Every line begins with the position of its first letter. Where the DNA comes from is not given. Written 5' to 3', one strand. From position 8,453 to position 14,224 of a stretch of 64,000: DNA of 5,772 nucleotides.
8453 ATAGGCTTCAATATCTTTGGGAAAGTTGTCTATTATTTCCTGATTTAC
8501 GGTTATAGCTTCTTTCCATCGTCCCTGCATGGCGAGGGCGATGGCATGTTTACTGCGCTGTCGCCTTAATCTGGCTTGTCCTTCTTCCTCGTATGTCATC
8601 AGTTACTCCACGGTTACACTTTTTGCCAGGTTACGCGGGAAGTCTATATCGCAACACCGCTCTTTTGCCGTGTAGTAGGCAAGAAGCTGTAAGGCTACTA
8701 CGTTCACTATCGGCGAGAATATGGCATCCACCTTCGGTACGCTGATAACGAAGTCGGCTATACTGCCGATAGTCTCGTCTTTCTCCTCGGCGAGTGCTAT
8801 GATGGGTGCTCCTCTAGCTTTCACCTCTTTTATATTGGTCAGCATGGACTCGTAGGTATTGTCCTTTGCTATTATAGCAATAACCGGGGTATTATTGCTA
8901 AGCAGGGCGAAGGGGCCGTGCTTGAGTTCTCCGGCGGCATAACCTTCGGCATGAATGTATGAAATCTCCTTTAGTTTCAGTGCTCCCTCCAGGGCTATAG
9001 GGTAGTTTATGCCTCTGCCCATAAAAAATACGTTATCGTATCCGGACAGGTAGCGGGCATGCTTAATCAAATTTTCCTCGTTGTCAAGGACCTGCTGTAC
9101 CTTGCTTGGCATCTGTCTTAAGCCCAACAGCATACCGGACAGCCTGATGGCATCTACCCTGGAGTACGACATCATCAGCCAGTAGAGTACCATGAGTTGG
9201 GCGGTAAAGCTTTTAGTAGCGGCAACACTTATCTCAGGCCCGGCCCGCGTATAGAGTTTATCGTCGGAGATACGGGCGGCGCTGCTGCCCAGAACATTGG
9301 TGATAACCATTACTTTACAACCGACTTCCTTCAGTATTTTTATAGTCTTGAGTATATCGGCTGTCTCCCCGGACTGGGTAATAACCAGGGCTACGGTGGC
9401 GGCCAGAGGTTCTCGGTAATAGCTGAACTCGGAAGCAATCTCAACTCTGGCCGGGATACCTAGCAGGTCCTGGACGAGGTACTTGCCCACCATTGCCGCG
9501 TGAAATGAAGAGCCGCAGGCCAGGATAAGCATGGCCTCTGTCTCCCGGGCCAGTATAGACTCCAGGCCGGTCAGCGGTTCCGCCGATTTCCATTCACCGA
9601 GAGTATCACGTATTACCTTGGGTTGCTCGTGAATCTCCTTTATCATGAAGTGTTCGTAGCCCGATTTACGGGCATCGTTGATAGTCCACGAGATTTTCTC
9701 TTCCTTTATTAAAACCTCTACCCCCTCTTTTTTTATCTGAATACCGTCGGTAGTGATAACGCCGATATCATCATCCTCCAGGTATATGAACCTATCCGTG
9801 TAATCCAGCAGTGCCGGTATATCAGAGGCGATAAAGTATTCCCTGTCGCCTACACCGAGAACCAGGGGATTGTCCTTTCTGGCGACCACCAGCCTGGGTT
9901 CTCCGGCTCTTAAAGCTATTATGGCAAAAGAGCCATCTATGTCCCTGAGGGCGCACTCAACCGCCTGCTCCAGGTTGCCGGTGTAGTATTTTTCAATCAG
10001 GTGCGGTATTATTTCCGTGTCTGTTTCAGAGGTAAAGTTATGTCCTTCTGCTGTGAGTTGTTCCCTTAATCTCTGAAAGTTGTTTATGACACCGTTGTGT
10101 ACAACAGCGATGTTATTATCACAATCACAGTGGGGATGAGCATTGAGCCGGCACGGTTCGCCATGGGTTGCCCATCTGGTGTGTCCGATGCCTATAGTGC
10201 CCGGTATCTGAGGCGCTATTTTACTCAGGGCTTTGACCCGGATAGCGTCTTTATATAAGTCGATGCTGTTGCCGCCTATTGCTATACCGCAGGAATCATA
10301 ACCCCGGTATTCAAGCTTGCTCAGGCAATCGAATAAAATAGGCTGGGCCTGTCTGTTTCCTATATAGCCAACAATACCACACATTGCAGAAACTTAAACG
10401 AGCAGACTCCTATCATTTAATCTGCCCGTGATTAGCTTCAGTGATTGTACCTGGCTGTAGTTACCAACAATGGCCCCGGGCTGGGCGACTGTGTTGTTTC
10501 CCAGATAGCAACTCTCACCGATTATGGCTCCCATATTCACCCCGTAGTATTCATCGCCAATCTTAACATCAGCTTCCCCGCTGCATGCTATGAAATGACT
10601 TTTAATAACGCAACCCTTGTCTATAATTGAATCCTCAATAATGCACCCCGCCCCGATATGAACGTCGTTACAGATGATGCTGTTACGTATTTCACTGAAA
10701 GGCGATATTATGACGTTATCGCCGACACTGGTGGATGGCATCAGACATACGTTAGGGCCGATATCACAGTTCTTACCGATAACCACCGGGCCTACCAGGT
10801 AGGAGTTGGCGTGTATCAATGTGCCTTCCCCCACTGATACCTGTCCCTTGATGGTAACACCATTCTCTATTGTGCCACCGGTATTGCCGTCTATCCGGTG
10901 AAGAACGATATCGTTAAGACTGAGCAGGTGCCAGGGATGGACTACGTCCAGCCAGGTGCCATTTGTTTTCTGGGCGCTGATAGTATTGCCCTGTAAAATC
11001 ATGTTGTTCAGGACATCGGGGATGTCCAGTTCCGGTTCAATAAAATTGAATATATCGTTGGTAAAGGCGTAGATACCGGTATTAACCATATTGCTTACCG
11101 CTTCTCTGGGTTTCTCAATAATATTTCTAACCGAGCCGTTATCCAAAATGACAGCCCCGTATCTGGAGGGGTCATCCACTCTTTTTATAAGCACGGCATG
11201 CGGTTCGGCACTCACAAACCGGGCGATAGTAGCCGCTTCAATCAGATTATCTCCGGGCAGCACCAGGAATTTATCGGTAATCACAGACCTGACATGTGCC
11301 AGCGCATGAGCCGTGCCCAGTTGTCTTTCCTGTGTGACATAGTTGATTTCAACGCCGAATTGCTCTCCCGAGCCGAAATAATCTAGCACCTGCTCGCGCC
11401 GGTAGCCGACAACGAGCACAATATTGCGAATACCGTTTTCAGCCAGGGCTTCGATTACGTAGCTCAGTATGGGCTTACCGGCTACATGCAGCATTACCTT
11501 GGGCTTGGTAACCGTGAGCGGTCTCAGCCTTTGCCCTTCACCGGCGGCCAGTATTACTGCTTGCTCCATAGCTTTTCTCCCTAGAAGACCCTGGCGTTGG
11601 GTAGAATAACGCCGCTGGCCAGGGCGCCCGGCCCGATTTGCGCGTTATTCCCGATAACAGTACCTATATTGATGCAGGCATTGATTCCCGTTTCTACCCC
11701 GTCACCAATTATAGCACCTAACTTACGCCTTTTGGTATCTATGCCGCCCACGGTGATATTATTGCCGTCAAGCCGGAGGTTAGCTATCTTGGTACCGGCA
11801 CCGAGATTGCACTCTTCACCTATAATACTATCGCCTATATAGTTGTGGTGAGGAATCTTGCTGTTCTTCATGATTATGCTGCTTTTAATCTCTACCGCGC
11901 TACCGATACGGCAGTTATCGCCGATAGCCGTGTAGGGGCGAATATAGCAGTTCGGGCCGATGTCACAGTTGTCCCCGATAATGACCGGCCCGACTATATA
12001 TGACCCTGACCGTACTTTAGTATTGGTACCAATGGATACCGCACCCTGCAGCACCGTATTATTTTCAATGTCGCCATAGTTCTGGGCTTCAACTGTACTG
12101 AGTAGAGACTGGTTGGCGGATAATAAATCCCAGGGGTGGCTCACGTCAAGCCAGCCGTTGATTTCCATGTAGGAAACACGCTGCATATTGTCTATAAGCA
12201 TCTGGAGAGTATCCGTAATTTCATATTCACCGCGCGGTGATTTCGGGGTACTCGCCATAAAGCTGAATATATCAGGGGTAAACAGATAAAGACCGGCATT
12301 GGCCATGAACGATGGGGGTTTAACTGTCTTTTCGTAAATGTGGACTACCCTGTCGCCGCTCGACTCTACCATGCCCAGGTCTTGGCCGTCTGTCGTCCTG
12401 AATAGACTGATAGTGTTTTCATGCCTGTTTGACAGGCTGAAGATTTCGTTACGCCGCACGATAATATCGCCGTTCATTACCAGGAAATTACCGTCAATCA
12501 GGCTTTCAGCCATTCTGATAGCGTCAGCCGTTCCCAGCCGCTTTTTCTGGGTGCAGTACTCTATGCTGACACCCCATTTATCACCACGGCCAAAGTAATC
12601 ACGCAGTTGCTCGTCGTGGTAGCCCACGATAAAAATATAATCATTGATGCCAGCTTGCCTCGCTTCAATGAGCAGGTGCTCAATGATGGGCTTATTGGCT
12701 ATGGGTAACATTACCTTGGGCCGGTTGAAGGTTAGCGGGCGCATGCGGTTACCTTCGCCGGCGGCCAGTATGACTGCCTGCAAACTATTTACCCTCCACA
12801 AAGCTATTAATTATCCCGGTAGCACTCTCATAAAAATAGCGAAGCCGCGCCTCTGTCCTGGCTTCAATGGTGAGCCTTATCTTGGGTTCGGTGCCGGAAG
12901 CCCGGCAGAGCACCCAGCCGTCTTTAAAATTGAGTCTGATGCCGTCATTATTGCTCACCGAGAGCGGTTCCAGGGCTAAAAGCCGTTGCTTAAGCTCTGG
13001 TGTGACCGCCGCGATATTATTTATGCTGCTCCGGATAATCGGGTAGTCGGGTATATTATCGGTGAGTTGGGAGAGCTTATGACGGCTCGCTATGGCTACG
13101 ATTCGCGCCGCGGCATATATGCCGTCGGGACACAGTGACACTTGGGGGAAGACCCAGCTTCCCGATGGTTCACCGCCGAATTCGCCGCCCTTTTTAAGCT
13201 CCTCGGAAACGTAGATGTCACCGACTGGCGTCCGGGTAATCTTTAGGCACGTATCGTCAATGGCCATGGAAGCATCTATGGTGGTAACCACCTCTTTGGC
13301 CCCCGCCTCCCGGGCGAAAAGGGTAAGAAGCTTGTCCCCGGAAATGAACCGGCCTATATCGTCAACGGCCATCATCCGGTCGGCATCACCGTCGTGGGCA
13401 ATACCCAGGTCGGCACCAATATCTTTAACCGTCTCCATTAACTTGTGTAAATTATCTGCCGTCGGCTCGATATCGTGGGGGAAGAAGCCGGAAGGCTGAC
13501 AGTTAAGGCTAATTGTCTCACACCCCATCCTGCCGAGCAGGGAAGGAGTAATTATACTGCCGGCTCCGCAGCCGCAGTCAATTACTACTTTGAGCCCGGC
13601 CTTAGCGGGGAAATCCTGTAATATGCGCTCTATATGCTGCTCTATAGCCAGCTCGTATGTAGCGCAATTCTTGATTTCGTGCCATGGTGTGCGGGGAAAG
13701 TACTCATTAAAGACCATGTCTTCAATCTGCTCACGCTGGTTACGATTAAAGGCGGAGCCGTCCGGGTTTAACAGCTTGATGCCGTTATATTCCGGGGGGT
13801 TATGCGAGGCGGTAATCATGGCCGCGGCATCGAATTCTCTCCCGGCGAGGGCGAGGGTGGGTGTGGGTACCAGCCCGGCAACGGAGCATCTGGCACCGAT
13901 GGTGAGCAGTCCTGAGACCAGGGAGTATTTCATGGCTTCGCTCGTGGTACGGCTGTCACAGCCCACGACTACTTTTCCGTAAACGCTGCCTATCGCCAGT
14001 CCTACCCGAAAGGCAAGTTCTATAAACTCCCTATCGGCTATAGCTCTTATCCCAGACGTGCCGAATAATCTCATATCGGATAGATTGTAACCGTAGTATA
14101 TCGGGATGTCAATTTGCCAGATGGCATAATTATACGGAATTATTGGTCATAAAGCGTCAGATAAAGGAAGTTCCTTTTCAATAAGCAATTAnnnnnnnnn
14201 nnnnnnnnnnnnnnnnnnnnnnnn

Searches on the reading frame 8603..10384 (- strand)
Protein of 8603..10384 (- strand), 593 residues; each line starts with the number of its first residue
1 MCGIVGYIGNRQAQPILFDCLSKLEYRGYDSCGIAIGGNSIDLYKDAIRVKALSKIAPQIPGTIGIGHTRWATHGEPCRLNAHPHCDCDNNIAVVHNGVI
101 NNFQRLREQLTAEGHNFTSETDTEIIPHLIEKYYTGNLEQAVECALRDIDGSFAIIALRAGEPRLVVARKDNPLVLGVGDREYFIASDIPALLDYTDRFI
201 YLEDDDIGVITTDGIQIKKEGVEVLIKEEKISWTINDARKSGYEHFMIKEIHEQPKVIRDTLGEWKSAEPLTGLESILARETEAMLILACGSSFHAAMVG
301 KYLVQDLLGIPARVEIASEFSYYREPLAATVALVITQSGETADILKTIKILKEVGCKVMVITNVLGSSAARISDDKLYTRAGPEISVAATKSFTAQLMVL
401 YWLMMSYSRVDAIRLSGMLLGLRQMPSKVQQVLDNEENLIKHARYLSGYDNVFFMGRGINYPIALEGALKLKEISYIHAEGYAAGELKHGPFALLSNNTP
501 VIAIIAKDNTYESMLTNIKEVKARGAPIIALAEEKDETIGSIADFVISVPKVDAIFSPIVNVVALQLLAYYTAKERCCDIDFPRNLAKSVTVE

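Call 45: search_protein_families(library=pfam, proteins=[window:8603-10384:-], max_evalue=0.00001)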
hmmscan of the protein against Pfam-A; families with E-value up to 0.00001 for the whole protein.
window:8603-10384:- (593 aa): 3 families
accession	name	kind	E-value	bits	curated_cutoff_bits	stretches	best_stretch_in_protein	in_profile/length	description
PF01380.27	SIS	-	1.9e-52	177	25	2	449-572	5-127/131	SIS domain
PF13522.11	GATase_6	-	6.2e-21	75.2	27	1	60-187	8-129/130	Glutamine amidotransferase domain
PF13537.11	GATase_7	-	3.6e-18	66.2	25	1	83-193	14-122/123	Glutamine amidotransferase domain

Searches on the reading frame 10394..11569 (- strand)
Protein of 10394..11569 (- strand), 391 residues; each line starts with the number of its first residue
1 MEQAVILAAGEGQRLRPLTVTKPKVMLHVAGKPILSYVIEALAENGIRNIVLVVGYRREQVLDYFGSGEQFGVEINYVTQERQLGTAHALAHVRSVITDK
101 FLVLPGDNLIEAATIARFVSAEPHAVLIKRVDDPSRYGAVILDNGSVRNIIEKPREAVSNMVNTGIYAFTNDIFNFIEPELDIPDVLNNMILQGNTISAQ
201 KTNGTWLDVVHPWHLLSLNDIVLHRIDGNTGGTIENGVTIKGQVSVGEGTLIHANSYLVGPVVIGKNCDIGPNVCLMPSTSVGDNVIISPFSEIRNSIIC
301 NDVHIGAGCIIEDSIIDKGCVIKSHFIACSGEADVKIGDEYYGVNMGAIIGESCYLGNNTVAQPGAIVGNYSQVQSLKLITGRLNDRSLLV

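Call 45: search_protein_families(library=pfam, proteins=[window:10394-11569:-], max_evalue=0.00001)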
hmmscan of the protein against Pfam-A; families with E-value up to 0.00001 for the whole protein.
window:10394-11569:- (391 aa): 6 families
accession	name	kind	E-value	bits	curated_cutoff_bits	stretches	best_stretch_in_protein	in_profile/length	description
PF00483.29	NTP_transferase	-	1e-44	153.4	21.2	1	4-212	2-232/245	Nucleotidyl transferase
PF00132.30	Hexapep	-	3.3e-20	71.3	27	2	244-275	2-33/36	Bacterial transferase hexapeptide (six repeats)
PF25084.1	LbH_EIF2B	-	3.4e-15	56.4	54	1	234-325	12-102/105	EIF2B subunit epsilon LbH domain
PF12804.13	NTP_transf_3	-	1.1e-13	52.1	27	1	4-127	1-119/160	MobA-like NTP transferase domain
PF24894.1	Hexapep_GlmU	-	3.3e-08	34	23.3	1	282-326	37-81/104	GlmU-like, C-terminal hexapeptide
PF14602.12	Hexapep_2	-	2.5e-07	30.7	27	0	261-288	1-26/34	Hexapeptide repeat of succinyl-transferase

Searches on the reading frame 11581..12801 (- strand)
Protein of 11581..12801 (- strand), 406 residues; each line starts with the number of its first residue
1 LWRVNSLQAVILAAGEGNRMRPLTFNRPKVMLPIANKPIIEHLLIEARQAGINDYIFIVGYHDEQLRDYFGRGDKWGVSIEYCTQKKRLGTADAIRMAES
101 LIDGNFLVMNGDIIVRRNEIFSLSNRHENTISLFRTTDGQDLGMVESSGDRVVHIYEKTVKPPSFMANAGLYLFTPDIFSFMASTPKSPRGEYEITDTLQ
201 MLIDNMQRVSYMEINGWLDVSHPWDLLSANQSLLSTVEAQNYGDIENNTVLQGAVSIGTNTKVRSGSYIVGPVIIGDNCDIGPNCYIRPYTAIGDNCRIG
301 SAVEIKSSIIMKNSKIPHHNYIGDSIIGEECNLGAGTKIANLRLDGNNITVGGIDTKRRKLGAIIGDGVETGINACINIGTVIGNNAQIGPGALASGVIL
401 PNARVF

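Call 45: search_protein_families(library=pfam, proteins=[window:11581-12801:-], max_evalue=0.00001)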
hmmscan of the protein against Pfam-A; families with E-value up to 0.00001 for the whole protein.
window:11581-12801:- (406 aa): 7 families
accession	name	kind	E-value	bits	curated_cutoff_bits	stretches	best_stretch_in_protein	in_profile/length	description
PF00483.29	NTP_transferase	-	1.5e-42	146.3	21.2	1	9-234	2-243/245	Nucleotidyl transferase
PF00132.30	Hexapep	-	1.8e-20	72.1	27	2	255-288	2-35/36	Bacterial transferase hexapeptide (six repeats)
PF25084.1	LbH_EIF2B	-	4.4e-16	59.2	54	1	292-352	40-100/105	EIF2B subunit epsilon LbH domain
PF12804.13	NTP_transf_3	-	2e-09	38.2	27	1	9-115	1-98/160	MobA-like NTP transferase domain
PF14602.12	Hexapep_2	-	2.5e-07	30.7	27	0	272-301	1-28/34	Hexapeptide repeat of succinyl-transferase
PF25087.1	GMPPB_C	-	3.1e-07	30.5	39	1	269-351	1-83/110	GMPPB C-terminal domain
PF24894.1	Hexapep_GlmU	-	1.3e-06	28.8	23.3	0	293-339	37-83/104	GlmU-like, C-terminal hexapeptide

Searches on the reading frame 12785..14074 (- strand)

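Call 45: search_protein_families(library=pfam, proteins=[window:12785-14074:-], max_evalue=0.00001)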
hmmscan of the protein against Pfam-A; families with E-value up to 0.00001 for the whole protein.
window:12785-14074:- (429 aa): 4 families
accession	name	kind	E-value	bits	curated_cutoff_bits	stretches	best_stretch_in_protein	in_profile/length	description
PF02878.22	PGM_PMM_I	-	4.3e-32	111.1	22.5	1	2-126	2-136/138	Phosphoglucomutase/phosphomannomutase, alpha/beta/alpha domain I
PF02879.22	PGM_PMM_II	-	1.1e-26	93.8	29.3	1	146-239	2-101/103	Phosphoglucomutase/phosphomannomutase, alpha/beta/alpha domain II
PF02880.22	PGM_PMM_III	-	2e-16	60.6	20.7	1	246-340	2-110/115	Phosphoglucomutase/phosphomannomutase, alpha/beta/alpha domain III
PF00408.26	PGM_PMM_IV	-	3e-10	40.4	23.1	1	360-412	8-59/68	Phosphoglucomutase/phosphomannomutase, C-terminal domain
